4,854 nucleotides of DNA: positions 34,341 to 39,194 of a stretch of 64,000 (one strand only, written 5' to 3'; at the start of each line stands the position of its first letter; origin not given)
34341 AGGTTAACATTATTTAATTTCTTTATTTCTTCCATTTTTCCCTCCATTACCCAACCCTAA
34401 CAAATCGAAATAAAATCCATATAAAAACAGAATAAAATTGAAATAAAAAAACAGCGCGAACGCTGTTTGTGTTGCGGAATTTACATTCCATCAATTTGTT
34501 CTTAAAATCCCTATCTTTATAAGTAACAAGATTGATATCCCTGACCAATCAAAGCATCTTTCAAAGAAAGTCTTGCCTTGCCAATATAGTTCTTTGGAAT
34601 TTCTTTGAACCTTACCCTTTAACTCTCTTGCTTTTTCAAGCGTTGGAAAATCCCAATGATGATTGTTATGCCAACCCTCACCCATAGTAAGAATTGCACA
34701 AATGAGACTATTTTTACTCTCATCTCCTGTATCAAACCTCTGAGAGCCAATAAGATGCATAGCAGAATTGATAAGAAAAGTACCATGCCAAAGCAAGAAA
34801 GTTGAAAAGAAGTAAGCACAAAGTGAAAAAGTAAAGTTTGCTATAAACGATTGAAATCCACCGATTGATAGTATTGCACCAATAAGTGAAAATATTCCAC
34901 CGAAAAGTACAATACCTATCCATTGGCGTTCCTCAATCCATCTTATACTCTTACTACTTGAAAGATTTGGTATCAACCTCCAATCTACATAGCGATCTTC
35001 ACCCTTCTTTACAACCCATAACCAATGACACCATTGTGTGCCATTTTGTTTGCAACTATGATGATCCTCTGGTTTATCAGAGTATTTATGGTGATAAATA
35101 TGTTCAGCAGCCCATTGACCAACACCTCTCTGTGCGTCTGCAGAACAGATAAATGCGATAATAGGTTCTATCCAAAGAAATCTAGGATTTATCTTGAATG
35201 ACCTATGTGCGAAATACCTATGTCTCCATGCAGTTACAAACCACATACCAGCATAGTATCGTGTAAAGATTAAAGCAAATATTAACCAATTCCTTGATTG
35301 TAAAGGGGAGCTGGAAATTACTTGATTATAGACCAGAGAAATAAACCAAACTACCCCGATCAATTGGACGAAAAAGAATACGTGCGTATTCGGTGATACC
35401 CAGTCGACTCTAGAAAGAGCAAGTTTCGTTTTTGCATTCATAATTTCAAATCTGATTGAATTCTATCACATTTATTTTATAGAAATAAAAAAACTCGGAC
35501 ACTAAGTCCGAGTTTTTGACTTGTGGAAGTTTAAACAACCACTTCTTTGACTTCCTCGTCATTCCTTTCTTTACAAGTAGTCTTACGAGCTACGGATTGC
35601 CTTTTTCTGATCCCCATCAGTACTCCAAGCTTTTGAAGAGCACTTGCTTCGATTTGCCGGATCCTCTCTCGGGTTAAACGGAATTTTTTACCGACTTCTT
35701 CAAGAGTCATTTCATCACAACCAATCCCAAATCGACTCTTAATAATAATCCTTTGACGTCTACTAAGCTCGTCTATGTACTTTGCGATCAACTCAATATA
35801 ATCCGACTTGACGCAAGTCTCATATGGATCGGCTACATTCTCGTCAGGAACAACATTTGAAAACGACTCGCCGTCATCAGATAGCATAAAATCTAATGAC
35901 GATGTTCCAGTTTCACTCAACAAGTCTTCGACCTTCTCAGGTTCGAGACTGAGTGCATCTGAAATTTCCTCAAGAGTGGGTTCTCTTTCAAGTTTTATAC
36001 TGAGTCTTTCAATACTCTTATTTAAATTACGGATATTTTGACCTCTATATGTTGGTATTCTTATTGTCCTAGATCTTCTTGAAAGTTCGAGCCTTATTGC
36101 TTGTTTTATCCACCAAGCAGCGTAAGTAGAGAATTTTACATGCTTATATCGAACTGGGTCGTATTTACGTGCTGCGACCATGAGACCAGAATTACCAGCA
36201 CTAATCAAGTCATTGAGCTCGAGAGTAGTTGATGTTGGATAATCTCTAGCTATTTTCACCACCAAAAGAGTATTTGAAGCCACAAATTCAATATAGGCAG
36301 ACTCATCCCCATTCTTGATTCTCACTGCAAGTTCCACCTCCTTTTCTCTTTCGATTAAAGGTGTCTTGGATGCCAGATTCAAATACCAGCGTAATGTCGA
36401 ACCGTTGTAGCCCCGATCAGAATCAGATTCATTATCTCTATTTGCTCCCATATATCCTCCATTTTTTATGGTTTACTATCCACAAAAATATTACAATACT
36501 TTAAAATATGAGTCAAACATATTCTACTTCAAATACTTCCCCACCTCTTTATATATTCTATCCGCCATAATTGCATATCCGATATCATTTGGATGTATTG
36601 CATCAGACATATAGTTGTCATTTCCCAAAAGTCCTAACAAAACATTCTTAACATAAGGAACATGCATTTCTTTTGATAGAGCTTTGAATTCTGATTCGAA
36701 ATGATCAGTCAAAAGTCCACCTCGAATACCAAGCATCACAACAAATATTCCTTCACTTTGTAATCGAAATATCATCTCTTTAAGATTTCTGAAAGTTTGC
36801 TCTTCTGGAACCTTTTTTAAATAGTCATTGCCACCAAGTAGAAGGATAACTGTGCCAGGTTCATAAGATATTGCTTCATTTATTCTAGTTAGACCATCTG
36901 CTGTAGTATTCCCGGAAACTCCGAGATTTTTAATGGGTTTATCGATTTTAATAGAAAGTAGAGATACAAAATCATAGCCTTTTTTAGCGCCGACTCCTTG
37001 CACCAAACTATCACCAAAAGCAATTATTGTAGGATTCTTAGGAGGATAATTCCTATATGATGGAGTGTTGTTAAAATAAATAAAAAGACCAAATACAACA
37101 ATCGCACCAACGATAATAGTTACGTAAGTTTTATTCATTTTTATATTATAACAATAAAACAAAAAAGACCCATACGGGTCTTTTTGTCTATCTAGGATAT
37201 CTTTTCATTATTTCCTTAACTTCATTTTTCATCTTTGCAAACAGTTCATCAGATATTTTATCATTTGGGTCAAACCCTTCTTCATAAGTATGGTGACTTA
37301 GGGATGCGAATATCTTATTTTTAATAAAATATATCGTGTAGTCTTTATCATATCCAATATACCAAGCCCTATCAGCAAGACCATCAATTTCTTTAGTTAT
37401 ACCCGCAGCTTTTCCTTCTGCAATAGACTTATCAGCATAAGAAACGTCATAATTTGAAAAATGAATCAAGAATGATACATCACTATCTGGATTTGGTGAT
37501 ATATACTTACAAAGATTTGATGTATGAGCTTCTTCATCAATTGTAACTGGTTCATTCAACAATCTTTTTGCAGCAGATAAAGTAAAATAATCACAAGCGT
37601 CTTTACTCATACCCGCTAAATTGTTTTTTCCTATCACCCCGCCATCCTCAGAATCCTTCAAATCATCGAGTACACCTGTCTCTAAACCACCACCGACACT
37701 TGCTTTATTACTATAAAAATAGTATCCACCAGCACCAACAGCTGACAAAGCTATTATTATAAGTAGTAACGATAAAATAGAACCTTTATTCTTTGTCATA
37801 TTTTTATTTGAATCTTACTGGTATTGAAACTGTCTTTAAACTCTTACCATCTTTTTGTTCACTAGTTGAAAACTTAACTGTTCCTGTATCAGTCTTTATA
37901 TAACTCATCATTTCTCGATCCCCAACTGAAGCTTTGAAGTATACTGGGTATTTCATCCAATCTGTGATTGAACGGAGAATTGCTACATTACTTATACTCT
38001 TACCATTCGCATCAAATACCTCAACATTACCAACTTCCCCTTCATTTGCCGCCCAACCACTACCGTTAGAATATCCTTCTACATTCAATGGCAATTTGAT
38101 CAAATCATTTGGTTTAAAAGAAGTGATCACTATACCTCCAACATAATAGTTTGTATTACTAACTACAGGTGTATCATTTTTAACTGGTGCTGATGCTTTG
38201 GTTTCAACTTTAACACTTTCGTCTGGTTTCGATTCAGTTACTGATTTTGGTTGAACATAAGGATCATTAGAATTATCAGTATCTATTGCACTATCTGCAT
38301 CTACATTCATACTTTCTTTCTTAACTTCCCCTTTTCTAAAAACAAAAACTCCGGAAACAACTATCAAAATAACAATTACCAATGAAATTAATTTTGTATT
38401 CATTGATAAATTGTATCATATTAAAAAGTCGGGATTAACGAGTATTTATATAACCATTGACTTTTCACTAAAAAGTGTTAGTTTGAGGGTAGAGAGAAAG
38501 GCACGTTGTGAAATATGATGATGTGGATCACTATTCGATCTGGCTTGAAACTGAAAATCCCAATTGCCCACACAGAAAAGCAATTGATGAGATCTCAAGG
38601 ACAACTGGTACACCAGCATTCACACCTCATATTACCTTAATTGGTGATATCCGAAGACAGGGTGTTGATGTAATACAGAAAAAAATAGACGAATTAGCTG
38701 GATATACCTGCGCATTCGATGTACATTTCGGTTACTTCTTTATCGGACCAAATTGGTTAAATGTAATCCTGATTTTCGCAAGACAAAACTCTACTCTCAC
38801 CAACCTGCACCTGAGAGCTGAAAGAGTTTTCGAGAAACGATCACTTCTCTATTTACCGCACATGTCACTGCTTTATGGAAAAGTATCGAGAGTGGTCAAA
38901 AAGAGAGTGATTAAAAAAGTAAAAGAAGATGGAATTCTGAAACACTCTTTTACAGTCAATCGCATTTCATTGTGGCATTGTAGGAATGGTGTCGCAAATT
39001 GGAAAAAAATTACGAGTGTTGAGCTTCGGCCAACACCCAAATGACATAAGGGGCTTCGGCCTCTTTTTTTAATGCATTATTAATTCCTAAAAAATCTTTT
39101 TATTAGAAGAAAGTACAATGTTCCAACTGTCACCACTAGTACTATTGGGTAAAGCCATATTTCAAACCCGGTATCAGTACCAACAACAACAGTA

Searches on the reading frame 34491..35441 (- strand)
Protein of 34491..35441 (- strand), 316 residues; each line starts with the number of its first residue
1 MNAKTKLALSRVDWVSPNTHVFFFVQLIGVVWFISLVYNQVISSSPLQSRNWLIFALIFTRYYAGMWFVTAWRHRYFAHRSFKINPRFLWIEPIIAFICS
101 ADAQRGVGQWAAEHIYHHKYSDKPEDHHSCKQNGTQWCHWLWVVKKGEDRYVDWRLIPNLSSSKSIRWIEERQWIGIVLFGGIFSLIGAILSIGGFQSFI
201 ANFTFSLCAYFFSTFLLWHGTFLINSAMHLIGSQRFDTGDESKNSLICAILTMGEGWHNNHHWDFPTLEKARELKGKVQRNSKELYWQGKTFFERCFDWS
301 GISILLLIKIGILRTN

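Call 61: search_protein_families(library=pfam, proteins=[window:34491-35441:-], max_evalue=0.001)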
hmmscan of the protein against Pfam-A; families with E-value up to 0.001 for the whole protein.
window:34491-35441:- (316 aa): 1 family
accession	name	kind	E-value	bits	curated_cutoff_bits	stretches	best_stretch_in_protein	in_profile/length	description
PF00487.30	FA_desaturase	-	7.5e-10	39.4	29.7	1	51-263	2-222/253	Fatty acid desaturase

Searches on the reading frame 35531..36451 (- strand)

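Call 61: search_protein_families(library=pfam, proteins=[window:35531-36451:-], max_evalue=0.001)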
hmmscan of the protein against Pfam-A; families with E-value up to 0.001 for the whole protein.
window:35531-36451:- (306 aa): 4 families
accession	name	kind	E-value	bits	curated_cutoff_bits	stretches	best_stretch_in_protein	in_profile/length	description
PF04545.22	Sigma70_r4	-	3.3e-14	52.6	24.1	1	226-275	2-48/50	Sigma-70, region 4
PF04542.20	Sigma70_r2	-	4.7e-10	39.6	24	1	57-129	2-71/71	Sigma-70 region 2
PF04539.22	Sigma70_r3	-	3.4e-09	37.1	25.3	1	139-210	2-75/78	Sigma-70 region 3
PF00140.25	Sigma70_r1_2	-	3.3e-08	33.8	22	1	19-50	2-33/34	Sigma-70 factor, region 1.2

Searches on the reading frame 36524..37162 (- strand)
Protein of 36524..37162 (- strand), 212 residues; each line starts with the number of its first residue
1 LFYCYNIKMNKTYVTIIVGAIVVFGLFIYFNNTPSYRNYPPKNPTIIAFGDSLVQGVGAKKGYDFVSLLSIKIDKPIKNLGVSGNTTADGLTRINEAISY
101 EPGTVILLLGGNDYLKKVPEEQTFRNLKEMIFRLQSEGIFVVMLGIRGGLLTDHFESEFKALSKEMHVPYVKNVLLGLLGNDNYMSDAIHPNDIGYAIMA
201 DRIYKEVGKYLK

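Call 61: search_protein_families(library=pfam, proteins=[window:36524-37162:-], max_evalue=0.001)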
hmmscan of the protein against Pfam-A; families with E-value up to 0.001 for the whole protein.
window:36524-37162:- (212 aa): 3 families
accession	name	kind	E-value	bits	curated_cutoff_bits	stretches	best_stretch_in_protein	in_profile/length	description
PF13472.12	Lipase_GDSL_2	-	1.3e-19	71.8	32.9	1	48-198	1-178/178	GDSL-like Lipase/Acylhydrolase family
PF00657.28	Lipase_GDSL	-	4.5e-11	43.7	23.6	1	46-135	1-111/208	GDSL-like Lipase/Acylhydrolase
PF14606.12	Lipase_GDSL_3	-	9.4e-08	33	27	1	45-202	3-172/178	GDSL-like Lipase/Acylhydrolase family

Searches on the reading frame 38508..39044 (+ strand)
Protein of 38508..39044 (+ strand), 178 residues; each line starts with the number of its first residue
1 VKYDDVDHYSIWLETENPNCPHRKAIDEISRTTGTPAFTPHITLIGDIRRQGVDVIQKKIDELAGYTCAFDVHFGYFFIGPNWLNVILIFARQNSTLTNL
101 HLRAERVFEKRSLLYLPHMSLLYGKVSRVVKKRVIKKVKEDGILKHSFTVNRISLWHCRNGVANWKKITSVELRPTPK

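Call 61: search_protein_families(library=pfam, proteins=[window:38508-39044:+], max_evalue=0.001)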
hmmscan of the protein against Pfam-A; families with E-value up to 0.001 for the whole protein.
window:38508-39044:+ (178 aa): 2 families
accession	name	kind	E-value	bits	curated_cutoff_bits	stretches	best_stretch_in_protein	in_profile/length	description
PF13563.12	2_5_RNA_ligase2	-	4.2e-08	33.8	27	1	26-157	9-147/152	2'-5' RNA ligase superfamily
PF07823.17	CPDase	-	1.8e-06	28.2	21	1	34-173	32-199/199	Cyclic phosphodiesterase-like protein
